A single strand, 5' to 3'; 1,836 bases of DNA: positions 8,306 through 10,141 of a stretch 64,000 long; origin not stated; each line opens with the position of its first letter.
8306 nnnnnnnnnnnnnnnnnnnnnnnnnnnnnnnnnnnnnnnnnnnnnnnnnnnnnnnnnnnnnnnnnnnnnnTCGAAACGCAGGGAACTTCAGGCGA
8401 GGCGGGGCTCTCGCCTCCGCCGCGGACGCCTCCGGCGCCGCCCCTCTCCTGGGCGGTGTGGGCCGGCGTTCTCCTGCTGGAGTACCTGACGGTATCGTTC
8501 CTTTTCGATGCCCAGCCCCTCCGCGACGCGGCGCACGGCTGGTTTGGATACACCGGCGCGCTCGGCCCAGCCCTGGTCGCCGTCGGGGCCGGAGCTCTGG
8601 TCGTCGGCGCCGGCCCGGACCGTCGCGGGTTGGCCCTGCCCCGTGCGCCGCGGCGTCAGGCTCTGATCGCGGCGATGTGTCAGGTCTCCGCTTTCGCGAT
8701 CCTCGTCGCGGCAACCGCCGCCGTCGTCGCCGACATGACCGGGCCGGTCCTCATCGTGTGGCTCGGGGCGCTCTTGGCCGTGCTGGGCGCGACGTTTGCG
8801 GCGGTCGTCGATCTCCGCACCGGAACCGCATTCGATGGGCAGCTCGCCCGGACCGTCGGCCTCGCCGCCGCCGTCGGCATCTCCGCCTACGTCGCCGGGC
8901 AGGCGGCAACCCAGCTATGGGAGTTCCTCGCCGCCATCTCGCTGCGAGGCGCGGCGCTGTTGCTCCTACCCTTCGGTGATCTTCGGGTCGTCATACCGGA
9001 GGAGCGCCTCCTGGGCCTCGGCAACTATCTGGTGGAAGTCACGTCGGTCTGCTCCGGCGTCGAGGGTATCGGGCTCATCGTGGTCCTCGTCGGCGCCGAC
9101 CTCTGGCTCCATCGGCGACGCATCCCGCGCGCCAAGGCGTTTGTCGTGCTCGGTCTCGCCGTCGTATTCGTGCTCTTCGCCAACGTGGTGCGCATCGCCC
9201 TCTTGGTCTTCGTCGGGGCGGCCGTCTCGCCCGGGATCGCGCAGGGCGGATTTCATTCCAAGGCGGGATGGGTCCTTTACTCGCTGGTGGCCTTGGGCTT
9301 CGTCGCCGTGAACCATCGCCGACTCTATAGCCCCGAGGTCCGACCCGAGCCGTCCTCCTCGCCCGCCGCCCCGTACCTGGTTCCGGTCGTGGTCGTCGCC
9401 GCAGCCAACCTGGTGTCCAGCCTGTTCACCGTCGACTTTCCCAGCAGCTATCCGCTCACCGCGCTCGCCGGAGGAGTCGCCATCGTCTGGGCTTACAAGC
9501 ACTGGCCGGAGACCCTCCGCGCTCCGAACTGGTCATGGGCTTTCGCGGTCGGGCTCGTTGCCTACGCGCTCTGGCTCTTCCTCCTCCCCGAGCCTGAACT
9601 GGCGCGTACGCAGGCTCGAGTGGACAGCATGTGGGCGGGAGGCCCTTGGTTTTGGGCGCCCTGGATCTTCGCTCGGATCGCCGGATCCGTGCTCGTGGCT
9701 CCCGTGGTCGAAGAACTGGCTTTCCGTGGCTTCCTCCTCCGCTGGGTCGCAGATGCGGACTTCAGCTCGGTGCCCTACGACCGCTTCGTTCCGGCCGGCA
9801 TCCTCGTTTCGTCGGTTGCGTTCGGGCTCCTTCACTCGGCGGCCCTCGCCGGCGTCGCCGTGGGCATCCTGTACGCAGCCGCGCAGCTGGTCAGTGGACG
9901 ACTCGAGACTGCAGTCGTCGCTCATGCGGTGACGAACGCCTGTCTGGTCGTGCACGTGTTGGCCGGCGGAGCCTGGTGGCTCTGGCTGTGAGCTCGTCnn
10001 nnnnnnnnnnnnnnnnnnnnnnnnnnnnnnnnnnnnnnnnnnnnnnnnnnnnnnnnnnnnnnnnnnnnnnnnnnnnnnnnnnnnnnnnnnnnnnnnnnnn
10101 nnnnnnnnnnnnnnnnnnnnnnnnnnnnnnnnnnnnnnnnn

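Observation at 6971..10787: Compact exosortase system: exosortase-CPBP protease fusion plus a single tiny VPEID-like-CTERM substrate, flanked by a polysaccharide deacetylase and a Cys-rich lipoprotein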

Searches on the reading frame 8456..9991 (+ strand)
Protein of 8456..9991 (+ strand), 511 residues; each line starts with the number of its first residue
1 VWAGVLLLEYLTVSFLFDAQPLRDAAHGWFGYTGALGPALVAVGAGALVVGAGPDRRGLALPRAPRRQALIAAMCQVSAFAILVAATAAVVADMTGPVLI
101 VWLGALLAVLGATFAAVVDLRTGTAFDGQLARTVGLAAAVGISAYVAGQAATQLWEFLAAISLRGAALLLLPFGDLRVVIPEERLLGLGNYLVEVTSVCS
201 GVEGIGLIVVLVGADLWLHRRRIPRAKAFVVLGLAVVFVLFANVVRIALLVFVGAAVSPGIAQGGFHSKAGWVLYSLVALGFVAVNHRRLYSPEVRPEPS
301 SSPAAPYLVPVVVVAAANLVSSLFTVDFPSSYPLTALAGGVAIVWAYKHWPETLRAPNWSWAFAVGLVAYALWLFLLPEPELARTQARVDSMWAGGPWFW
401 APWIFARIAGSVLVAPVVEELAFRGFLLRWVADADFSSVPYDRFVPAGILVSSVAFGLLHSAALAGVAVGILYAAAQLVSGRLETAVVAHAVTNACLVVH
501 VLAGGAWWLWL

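Call 3: search_protein_families(library=ncbifam, proteins=[window:8456-9991:+], max_evalue=1)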
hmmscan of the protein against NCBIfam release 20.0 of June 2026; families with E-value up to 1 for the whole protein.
window:8456-9991:+ (511 aa): 15 families
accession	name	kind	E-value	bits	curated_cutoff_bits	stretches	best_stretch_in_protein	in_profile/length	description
TIGR04162.1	exo_VPEID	exception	4.6e-45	154.6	150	1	81-509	92-515/516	exosortase E/protease, VPEID-CTERM system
TIGR03008.1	pepcterm_CAAX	equivalog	1.4e-31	110.1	81.05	1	303-510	7-222/222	CAAX prenyl protease-related protein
TIGR04178.1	exo_archaeo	signature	2.7e-13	50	23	1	193-285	1-90/97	exosortase/archaeosortase family protein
NF033192.3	CPBP_JDVT_MrtJ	equivalog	5.8e-08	33.3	75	1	412-498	5-96/98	JDVT-CTERM system glutamic-type intramembrane protease MrtJ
TIGR03762.1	archaeo_artC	exception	1.4e-07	31.6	100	1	187-281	175-266/274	archaeosortase C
TIGR02602.1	8TM_EpsH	subfamily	5.2e-06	26.1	105.55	1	179-281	132-232/241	exosortase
NF041647.1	ABC_perm_CPBP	equivalog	2.4e-05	23.3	435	1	367-500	510-633/636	ABC transporter permease subunit/CPBP intramembrane protease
TIGR04489.1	exosort_XrtO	exception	7.3e-05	21.7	250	1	189-263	159-233/451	exosortase O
NF035943.2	exosort_XrtV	exception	0.00021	20.6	313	1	134-285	118-262/270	exosortase V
TIGR03109.2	exosort_XrtA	exception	0.00048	19.6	208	1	66-287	48-257/261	exosortase A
NF052640.1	CPBP_M949_0222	equivalog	0.0021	18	220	1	410-428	62-80/213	M949_0222 family glutamic-type intramembrane endopeptidase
NF046050.1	CPBP_fam_MroQ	equivalog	0.0054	16.2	270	1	413-501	135-224/243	intramembrane glutamic endopeptidase MroQ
NF046081.1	exosort_XrtX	exception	0.009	15.9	170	1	183-253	62-127/168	exosortase X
TIGR04152.1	exosort_VPLPA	exception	0.026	13.6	400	1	180-279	135-232/486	VPLPA-CTERM-specific exosortase XrtD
TIGR04476.1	exosort_XrtN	exception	0.11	11.5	200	1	190-254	148-216/406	exosortase N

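Call 4: search_protein_families(library=pfam, proteins=[window:8456-9991:+], max_evalue=1)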
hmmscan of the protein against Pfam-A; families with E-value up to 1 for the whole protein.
window:8456-9991:+ (511 aa): 3 families
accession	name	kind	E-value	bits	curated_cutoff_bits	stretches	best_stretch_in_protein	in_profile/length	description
PF02517.21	Rce1-like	-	1.3e-14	54.7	22.4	1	403-495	3-92/93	Type II CAAX prenyl endopeptidase Rce1-like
PF09721.15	Exosortase_EpsH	-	1.5e-11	44.6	25.7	1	20-284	10-249/254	Transmembrane exosortase (Exosortase_EpsH)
PF22818.2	ApeI-like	-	0.014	16.1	28.5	1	328-374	29-74/119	ApeI dehydratase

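Call 7: find_homologous_proteins(query=window:8456-9991:+, max_evalue=0.00001)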
Query window:8456-9991:+ (511 aa): 324 proteins with E <= 0.00001 among 8000 candidates; the best 120 are listed.
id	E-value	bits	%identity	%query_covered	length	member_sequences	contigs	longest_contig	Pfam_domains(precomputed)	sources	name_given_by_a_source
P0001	0.0e+0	1081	100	100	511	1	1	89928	PF09721.16,PF02517.22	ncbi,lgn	-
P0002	1.9e-78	283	39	98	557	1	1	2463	PF09721.16,PF02517.22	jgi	jgi:exosortase E/protease (VPEID-CTERM system)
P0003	2.2e-76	276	39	97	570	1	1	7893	PF09721.16,PF02517.22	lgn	-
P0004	2.9e-76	275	42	74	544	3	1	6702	PF09721.16,PF02517.22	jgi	-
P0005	4.4e-75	272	41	74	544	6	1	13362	PF09721.16,PF02517.22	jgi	jgi:exosortase E/protease (VPEID-CTERM system)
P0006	1.5e-74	270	37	98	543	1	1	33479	PF09721.16,PF02517.22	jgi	-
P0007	1.6e-74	270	38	99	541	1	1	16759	PF09721.16,PF02517.22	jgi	jgi:exosortase E/protease (VPEID-CTERM system)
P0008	5.7e-74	268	38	99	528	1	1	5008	PF09721.16,PF02517.22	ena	-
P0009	5.9e-74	268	37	98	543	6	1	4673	PF09721.16,PF02517.22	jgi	jgi:exosortase E/protease (VPEID-CTERM system)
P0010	5.0e-73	265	37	99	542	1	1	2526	PF09721.16,PF02517.22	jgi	jgi:exosortase E/protease (VPEID-CTERM system)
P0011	1.6e-72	263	37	99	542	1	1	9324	PF09721.16,PF02517.22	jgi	jgi:exosortase E/protease (VPEID-CTERM system)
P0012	4.9e-72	262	37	99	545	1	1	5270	PF09721.16,PF02517.22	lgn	-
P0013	1.5e-71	260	40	70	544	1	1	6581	PF09721.16,PF02517.22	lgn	-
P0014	5.0e-71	258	38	98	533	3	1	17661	PF09721.16,PF02517.22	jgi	jgi:exosortase E/protease (VPEID-CTERM system)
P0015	8.7e-71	257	39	99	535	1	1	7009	PF09721.16,PF02517.22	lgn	-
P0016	1.6e-70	256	38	99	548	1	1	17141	PF09721.16,PF02517.22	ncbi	ncbi:MAG: exosortase E/protease, VPEID-CTERM system [Polyangiales bacterium]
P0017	1.8e-70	256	37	99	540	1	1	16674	PF09721.16,PF02517.22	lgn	-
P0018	2.0e-70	256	39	98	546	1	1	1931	PF09721.16,PF02517.22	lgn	-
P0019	2.3e-70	256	43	71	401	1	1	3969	PF09721.16,PF02517.22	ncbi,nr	ncbi:MAG TPA: exosortase E/protease, VPEID-CTERM system, partial [Candidatus Acidoferrales bacterium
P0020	6.3e-70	255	37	99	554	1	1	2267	PF09721.16,PF02517.22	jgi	jgi:exosortase E/protease (VPEID-CTERM system)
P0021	8.2e-70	254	38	99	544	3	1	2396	PF09721.16,PF02517.22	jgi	jgi:exosortase E/protease (VPEID-CTERM system)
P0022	1.3e-69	253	37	98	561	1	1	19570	PF09721.16,PF02517.22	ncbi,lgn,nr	ncbi:MAG: exosortase E/protease, VPEID-CTERM system [Deltaproteobacteria bacterium]|nr:exosortase E/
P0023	1.6e-69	253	38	100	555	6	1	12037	PF09721.16,PF02517.22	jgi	jgi:exosortase E/protease (VPEID-CTERM system)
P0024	1.9e-69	253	45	64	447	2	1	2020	PF09721.16,PF02517.22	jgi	jgi:exosortase E/protease (VPEID-CTERM system)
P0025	2.4e-69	253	37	100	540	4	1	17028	PF09721.16,PF02517.22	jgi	jgi:exosortase E/protease (VPEID-CTERM system)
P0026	2.6e-69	253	36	99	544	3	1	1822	PF09721.16,PF02517.22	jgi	jgi:exosortase E/protease (VPEID-CTERM system)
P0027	4.6e-69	252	38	99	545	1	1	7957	PF09721.16,PF02517.22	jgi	jgi:exosortase E/protease (VPEID-CTERM system)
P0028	7.8e-69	251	36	98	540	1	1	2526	PF09721.16,PF02517.22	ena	-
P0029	1.6e-68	250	38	100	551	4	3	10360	PF09721.16,PF02517.22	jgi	jgi:exosortase E/protease (VPEID-CTERM system)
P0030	1.9e-68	250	35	99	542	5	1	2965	PF09721.16,PF02517.22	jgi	-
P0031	7.3e-68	248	37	97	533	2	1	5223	PF09721.16,PF02517.22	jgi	-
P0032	9.4e-68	247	38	99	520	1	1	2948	PF09721.16,PF02517.22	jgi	jgi:exosortase E/protease (VPEID-CTERM system)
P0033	1.0e-67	247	42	71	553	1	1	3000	PF09721.16,PF02517.22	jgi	jgi:exosortase E/protease (VPEID-CTERM system)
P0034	1.6e-67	247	38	73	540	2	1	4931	PF09721.16,PF02517.22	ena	-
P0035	2.8e-67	246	35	98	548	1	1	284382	PF09721.16,PF02517.22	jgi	-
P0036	9.5e-67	244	40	70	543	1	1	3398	PF09721.16,PF02517.22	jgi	jgi:exosortase E/protease (VPEID-CTERM system)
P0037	1.2e-66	244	37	100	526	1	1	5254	PF09721.16,PF02517.22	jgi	jgi:exosortase E/protease (VPEID-CTERM system)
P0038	1.7e-66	243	39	98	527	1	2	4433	PF09721.16,PF02517.22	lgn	-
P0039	4.8e-66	242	37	98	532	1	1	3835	PF09721.16,PF02517.22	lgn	-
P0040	7.6e-66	241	37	98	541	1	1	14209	PF09721.16,PF02517.22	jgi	jgi:exosortase E/protease (VPEID-CTERM system)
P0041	8.0e-66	241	37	93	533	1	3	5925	PF09721.16,PF02517.22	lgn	-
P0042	1.5e-65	240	36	94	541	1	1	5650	PF02517.22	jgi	jgi:exosortase E/protease (VPEID-CTERM system)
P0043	1.7e-65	240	36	98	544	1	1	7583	PF09721.16,PF02517.22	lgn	-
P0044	2.0e-65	240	37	97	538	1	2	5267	PF09721.16,PF02517.22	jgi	jgi:exosortase E/protease (VPEID-CTERM system)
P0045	3.6e-65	239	36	97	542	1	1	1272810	PF02517.22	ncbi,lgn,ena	-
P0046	8.8e-65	238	37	99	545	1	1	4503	PF09721.16,PF02517.22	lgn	-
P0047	1.1e-64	237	38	99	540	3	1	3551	PF09721.16,PF02517.22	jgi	jgi:exosortase E/protease (VPEID-CTERM system)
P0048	1.6e-64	237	36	98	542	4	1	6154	PF02517.22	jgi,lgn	jgi:exosortase E/protease (VPEID-CTERM system)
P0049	4.0e-64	235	38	80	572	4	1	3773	PF09721.16,PF02517.22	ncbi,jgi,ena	jgi:exosortase E/protease (VPEID-CTERM system)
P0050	7.4e-64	235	39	74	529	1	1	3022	PF09721.16,PF02517.22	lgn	-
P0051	8.2e-64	234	37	99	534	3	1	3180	PF09721.16,PF02517.22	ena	-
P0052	3.1e-63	232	40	71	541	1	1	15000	PF02517.22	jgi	jgi:exosortase E/protease (VPEID-CTERM system)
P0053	3.9e-63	232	35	98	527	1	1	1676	PF09721.16,PF02517.22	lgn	-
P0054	5.0e-63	232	37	99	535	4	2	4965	PF09721.16,PF02517.22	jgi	jgi:exosortase E/protease (VPEID-CTERM system)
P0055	5.4e-63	232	35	98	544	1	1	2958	PF09721.16,PF02517.22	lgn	-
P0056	7.4e-63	231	37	99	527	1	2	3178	PF09721.16,PF02517.22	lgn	-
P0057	1.6e-62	230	36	99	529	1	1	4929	PF09721.16,PF02517.22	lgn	-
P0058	2.0e-62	230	36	100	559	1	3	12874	PF09721.16,PF02517.22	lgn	-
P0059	4.8e-62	229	36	98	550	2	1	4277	PF09721.16,PF02517.22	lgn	-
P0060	4.8e-62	229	36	98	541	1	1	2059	PF09721.16,PF02517.22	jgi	jgi:exosortase E/protease (VPEID-CTERM system)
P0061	6.8e-62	228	40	80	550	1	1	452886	PF09721.16,PF02517.22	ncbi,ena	-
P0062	7.1e-62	228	37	99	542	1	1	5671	PF09721.16,PF02517.22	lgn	-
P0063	7.8e-62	228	37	99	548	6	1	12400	PF09721.16,PF02517.22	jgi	jgi:exosortase E/protease (VPEID-CTERM system)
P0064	1.3e-61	227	35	95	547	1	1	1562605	PF09721.16,PF02517.22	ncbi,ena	-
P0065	1.4e-61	227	36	99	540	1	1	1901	PF09721.16,PF02517.22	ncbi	-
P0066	1.6e-61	227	36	97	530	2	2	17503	PF09721.16,PF02517.22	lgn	-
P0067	2.4e-61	226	38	97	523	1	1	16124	PF09721.16,PF02517.22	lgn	-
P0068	3.8e-61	226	36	99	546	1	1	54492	PF02517.22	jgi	jgi:exosortase E/protease (VPEID-CTERM system)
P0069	5.0e-61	225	37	98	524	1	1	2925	PF09721.16,PF02517.22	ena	-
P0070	5.5e-61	225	40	70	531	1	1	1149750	PF09721.16,PF02517.22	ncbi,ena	-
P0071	1.1e-60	224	35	99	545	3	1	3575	PF09721.16,PF02517.22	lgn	-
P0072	2.3e-60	223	38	72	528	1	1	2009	PF09721.16,PF02517.22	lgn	-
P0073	3.7e-60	222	35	99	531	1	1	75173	PF09721.16,PF02517.22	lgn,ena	-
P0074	6.4e-60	222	40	73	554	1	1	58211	PF09721.16,PF02517.22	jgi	jgi:exosortase E/protease (VPEID-CTERM system)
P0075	9.3e-60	221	37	98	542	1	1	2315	PF09721.16,PF02517.22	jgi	jgi:exosortase E/protease (VPEID-CTERM system)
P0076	1.5e-59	220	35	98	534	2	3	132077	PF09721.16,PF02517.22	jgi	-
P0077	1.7e-59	220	39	71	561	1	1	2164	PF09721.16,PF02517.22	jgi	jgi:exosortase E/protease (VPEID-CTERM system)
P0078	1.8e-59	220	41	74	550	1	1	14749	PF09721.16,PF02517.22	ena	-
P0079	1.8e-59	220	37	98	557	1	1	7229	PF09721.16,PF02517.22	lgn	-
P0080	2.0e-59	220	38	99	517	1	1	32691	PF09721.16,PF02517.22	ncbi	-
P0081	2.1e-59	220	39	71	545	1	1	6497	PF09721.16,PF02517.22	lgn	-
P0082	8.6e-59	218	35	97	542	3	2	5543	PF02517.22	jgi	jgi:exosortase E/protease (VPEID-CTERM system)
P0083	8.8e-59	218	36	99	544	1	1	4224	PF09721.16,PF02517.22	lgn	-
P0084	2.6e-58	216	35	99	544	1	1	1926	PF09721.16,PF02517.22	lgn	-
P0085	1.3e-57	214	37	74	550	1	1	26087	PF09721.16,PF02517.22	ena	-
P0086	1.6e-57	214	35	98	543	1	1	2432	PF09721.16,PF02517.22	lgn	-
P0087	2.1e-57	213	36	98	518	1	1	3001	PF09721.16,PF02517.22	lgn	-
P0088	3.2e-57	213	35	98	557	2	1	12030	PF09721.16,PF02517.22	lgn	-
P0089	6.4e-57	212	35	98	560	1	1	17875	PF09721.16,PF02517.22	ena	-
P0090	8.8e-57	211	40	74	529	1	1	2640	PF09721.16,PF02517.22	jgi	jgi:exosortase E/protease (VPEID-CTERM system)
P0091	2.0e-56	210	40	74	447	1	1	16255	PF02517.22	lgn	-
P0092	2.7e-56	210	36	99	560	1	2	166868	PF09721.16,PF02517.22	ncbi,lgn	ncbi:MAG: exosortase E/protease, VPEID-CTERM system [Planctomycetota bacterium]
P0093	7.1e-56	208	35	98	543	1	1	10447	PF09721.16,PF02517.22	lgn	-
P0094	9.2e-56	208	35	99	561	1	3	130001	PF09721.16,PF02517.22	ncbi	-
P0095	1.3e-55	207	38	70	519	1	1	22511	PF09721.16,PF02517.22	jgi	jgi:exosortase E/protease (VPEID-CTERM system)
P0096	1.7e-55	207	34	99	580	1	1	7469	PF09721.16,PF02517.22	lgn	-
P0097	2.9e-55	206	40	71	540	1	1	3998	PF02517.22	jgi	jgi:exosortase E/protease (VPEID-CTERM system)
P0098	3.2e-55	206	40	71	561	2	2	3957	PF09721.16,PF02517.22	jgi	jgi:exosortase E/protease (VPEID-CTERM system)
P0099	4.8e-55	205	41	72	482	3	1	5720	PF09721.16,PF02517.22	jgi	jgi:exosortase E/protease (VPEID-CTERM system)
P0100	6.1e-55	205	36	81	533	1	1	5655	PF09721.16,PF02517.22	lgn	-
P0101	6.8e-55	205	36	74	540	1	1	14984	PF02517.22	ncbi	ncbi:MAG: exosortase E/protease, VPEID-CTERM system [Planctomycetaceae bacterium]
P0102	8.5e-55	205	41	70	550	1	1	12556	PF02517.22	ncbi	-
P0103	1.2e-54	204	43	66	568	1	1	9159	PF09721.16,PF02517.22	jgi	jgi:exosortase E/protease (VPEID-CTERM system)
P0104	3.1e-54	203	37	74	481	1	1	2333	PF09721.16,PF02517.22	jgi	jgi:exosortase E/protease (VPEID-CTERM system)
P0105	4.5e-54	202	38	79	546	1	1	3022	PF09721.16,PF02517.22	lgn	-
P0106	4.6e-54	202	36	73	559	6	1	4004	PF09721.16,PF02517.22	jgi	jgi:exosortase E/protease (VPEID-CTERM system)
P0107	9.0e-54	201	37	74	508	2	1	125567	PF09721.16,PF02517.22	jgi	jgi:exosortase E/protease (VPEID-CTERM system)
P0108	1.2e-53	201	39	74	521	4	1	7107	PF09721.16,PF02517.22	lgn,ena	-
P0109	1.3e-53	201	35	97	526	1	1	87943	PF02517.22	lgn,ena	-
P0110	1.4e-53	201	39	71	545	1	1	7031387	PF09721.16,PF02517.22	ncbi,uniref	ncbi:exosortase E/protease, VPEID-CTERM system [Tundrisphaera sp. TA3]|uniref:exosortase E/protease,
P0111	1.4e-53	201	39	73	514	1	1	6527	PF09721.16,PF02517.22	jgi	jgi:exosortase E/protease (VPEID-CTERM system)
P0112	1.6e-53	200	35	74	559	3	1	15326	PF09721.16,PF02517.22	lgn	-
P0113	2.2e-53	200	40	74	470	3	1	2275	PF09721.16,PF02517.22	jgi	jgi:exosortase E/protease (VPEID-CTERM system)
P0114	2.7e-53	200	34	99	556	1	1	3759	PF09721.16,PF02517.22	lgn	-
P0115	3.1e-53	199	41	75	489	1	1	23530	PF09721.16,PF02517.22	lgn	-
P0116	3.6e-53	199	36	74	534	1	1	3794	PF09721.16,PF02517.22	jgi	jgi:exosortase E/protease (VPEID-CTERM system)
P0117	1.3e-52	197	40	72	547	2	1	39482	PF09721.16,PF02517.22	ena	-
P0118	2.0e-52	197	38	72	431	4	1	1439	PF09721.16,PF02517.22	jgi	-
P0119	2.0e-52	197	39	72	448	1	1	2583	PF09721.16,PF02517.22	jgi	jgi:exosortase E/protease (VPEID-CTERM system)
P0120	2.8e-52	196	39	68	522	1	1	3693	PF02517.22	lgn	-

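Call 8: find_related_loci(query=window:8456-9991:+, collection=genome_contigs, flank=6000)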
Query window:8456-9991:+ (511 aa) in genome_contigs; peptide patterns used: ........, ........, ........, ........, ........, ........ (x = any residue, [..] = any of these).
353 stretches matched a pattern; 68 encode a relative of the query (tblastn E <= 1e-3); 68 distinct loci.
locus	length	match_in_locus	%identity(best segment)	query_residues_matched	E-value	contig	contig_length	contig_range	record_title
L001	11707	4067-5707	35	5-510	3e-77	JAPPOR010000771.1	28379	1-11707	MAG: Myxococcales bacterium isolate SB9154_S3_bin_3 NODE_172_length_28379_cov_16.8169, whole genome shotgun sequence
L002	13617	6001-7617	35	9-511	6e-77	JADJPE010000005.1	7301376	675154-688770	MAG: Deltaproteobacteria bacterium isolate Fred_18-Q3-R57-64_BATAC.308 tig01546525-10-72987380, whole genome shotgun seq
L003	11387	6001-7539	40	3-501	1e-76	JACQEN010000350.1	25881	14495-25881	MAG: Deltaproteobacteria bacterium isolate NC_groundwater_1022_Pr1_S-0.65um_62_10 Montesol18_Sp65_coassembly_scaffold_17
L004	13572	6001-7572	36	9-510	4e-74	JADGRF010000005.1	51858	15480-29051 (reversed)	MAG: Sandaracinaceae bacterium isolate Chersky_700 k127_166761, whole genome shotgun sequence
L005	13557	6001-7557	37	9-510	5e-74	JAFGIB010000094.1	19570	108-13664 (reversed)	MAG: Deltaproteobacteria bacterium isolate Zod_Metabat.169 k87_3257279, whole genome shotgun sequence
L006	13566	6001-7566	36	8-510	6e-71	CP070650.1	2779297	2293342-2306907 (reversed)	MAG: Myxococcales bacterium isolate bin861 chromosome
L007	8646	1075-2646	36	5-510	4e-69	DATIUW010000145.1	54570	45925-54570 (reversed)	MAG TPA_asm: Polyangiales bacterium isolate SMAG_U15991 k141_530733, whole genome shotgun sequence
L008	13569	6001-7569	36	5-510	8e-69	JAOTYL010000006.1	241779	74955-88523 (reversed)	MAG: Myxococcales bacterium isolate 21_Jan_SF_Bin46 21_Jan_SF_Bin46_scaffold_16_c1, whole genome shotgun sequence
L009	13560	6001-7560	34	8-511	4e-68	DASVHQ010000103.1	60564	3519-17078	MAG TPA_asm: Polyangiales bacterium isolate SMAG_U2971 k141_887501, whole genome shotgun sequence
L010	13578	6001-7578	37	5-510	7e-68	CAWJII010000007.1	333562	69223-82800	MAG: uncultured delta proteobacterium isolate MFD03804.bin.1.151 genome assembly, contig: contig_41443, whole genome sho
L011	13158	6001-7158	39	129-511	2e-65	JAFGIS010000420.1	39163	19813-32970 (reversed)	MAG: Polyangiaceae bacterium isolate Zod_Metabat.23 k87_8730092, whole genome shotgun sequence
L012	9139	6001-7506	36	6-510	6e-65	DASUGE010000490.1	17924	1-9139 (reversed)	MAG TPA_asm: Polyangiaceae bacterium isolate SMAG_U1397 k141_105017, whole genome shotgun sequence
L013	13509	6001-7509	37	6-510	9e-65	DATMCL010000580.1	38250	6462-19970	MAG TPA_asm: Polyangiaceae bacterium isolate SMAG_U13381 k141_504604, whole genome shotgun sequence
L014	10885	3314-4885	36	5-510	1e-64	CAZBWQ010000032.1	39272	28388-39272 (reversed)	MAG TPA_asm: uncultured Sandaracinaceae bacterium isolate binchicken_co176_246 genome assembly, contig: NODE_358_length_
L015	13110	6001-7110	44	140-511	4e-64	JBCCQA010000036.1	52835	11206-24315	MAG: Myxococcota bacterium isolate P01_D01_bin.141 k141_830253_length_52835_cov_31.0685, whole genome shotgun sequence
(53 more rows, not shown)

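Call 13: find_encoding_contigs(protein=window:8456-9991:+, flank=10000, max_places=4)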
Protein window:8456-9991:+ (511 aa): 1 contig read that carries it; 1 place shown.
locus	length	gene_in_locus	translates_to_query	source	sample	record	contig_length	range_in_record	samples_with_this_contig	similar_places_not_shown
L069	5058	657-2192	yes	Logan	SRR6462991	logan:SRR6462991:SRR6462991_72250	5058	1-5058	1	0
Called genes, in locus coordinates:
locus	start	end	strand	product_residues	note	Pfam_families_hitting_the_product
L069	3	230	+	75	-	?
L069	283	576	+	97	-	-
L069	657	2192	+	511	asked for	PF09721:Exosortase_EpsH, PF02517:Rce1-like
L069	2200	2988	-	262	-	-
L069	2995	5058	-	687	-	?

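Call 27: list_cluster_members(proteins=[window:8456-9991:+, window:8082-8375:+, window:8130-8375:+, window:6971-8029:+, window:9999-10787:-])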
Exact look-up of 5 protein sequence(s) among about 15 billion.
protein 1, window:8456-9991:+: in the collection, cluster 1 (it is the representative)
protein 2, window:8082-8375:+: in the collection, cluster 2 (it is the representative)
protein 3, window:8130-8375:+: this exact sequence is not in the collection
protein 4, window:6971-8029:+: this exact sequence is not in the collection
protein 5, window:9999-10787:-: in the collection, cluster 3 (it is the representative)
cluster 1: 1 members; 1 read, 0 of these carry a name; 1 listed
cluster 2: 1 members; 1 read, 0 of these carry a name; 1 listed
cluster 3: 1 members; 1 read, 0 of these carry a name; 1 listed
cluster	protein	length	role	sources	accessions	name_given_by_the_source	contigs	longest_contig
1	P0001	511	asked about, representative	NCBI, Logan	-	-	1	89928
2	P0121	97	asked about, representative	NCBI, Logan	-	-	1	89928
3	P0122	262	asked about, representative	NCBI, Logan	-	-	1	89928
